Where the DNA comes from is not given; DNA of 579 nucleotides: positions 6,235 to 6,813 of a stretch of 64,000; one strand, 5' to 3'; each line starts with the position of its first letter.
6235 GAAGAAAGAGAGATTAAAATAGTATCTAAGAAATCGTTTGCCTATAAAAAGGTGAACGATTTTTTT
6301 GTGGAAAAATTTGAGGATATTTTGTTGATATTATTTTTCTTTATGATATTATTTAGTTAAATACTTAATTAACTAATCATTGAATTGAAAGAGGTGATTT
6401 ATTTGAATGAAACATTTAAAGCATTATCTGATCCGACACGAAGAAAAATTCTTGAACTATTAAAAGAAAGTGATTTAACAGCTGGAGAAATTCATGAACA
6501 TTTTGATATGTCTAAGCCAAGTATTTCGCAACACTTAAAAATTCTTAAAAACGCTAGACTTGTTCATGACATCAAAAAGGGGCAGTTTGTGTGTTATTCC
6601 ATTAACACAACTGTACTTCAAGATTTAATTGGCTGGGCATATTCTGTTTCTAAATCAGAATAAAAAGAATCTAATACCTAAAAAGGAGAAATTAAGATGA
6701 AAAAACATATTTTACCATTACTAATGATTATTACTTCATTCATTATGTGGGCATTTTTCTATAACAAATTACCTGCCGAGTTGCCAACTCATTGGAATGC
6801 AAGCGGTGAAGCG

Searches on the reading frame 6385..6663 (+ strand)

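Call 3: search_protein_families(library=pfam, proteins=[window:6385-6663:+], max_evalue=0.01)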
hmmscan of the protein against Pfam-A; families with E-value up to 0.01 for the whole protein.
window:6385-6663:+ (92 aa): 13 families
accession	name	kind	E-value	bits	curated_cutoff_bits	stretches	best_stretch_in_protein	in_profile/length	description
PF01022.26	HTH_5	-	7.7e-18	64.5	22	1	16-61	1-46/47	Bacterial regulatory protein, arsR family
PF12840.13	HTH_20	-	6.4e-12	45.7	27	1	14-61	1-49/51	Helix-turn-helix domain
PF21476.4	PF0610-like_N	-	1e-06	29.3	33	1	18-52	2-36/50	PF0610-like, N-terminal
PF08279.18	HTH_11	-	6.7e-06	26.3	25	1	19-57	2-42/55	HTH domain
PF12802.13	MarR_2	-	7.8e-06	26.4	27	1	22-60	10-50/61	MarR family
PF13412.12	HTH_24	-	6.2e-05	22.9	21.9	1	16-57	2-44/48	Winged helix-turn-helix DNA-binding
PF04297.20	UPF0122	-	0.0011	19.7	22.7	1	4-55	7-58/101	Putative helix-turn-helix protein, YlxM / p13 like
PF01978.25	TrmB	-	0.0011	19.3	25.6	1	24-66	16-58/68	Sugar-specific transcriptional regulator TrmB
PF09339.16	HTH_IclR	-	0.0011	19.1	22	1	22-60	8-48/52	IclR helix-turn-helix domain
PF25213.1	HVO_A0261_N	-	0.0023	18.2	35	1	17-63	11-57/86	HVO_A0261 N-terminal domain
PF25434.1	NUCB1_N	-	0.0028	18.3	27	1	6-57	38-90/140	NUCB1-like, N-terminal domain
PF09824.15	ArsR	-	0.0028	17.8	28.6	1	3-61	3-58/159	ArsR transcriptional regulator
PF24038.1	DUF7347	-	0.007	17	27.6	1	8-56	2-54/77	Domain of unknown function (DUF7347)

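Call 4: search_protein_families(library=ncbifam, proteins=[window:6385-6663:+], max_evalue=0.1)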
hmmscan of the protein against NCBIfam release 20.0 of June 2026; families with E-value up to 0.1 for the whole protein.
window:6385-6663:+ (92 aa): 27 families (the best 25 are shown)
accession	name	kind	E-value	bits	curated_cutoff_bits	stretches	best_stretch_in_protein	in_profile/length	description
NF033789.1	repress_SdpR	subfamily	7.7e-39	131.5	100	1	10-87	1-78/79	autorepressor SdpR family transcription factor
NF033788.1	HTH_metalloreg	subfamily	5.2e-27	93.5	55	1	8-82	2-77/77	metalloregulator ArsR/SmtB family transcription factor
NF007528.0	PRK10141.1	subfamily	3.5e-12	46.2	97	1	9-76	8-76/117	metalloregulator ArsR/SmtB family transcription factor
NF045707.1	Dbac_1936_reg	equivalog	1.1e-10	41.4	115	1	11-81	11-81/99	ArsR/SmtB-type metalloregulator TsoR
NF047906.1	CdPbTransRegCmtR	equivalog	7.6e-10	38.6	150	1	8-80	12-84/104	Cd(II)/Pb(II)-sensing metalloregulatory transcriptional regulator CmtR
NF040642.1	sulf_sens_BigR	equivalog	1.6e-09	37.7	155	1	9-88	12-91/95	sulfite-sensing transcriptional repressor BigR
NF053755.1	MsvR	equivalog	2.6e-09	37.1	220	1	8-61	4-57/236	transcriptional factor MsvR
NF041413.1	ArsR_Rv2640c_fam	equivalog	6.8e-09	36.1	155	1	10-81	35-109/118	Rv2640c family ArsR-like transcriptional regulator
NF052532.1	TransRegPagRBaca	equivalog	5.2e-05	23.3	170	1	9-83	19-93/99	transcriptional repressor PagR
NF040939.2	trans_reg_lrs14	equivalog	0.00019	21.4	90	1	15-65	20-71/103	Lrs14 family HTH-type transcriptional regulator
NF004170.0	PRK05638.1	equivalog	0.00051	18.7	421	1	15-74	369-431/442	threonine synthase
NF047500.1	choline_R_CudC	equivalog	0.00053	19.9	218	1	28-62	38-72/171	choline uptake/conversion transcriptional regulator CudC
TIGR01884.1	cas_HTH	subfamily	0.00062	19.2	60.2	1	15-67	140-194/202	CRISPR-associated CARF protein Csa3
TIGR02702.1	SufR_cyano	equivalog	0.00068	19.4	178.8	1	18-62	2-47/208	iron-sulfur cluster biosynthesis transcriptional regulator SufR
NF053602.1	Phr_regulator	exception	0.00089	18.9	320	1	13-62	8-57/191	heat shock transcription regulator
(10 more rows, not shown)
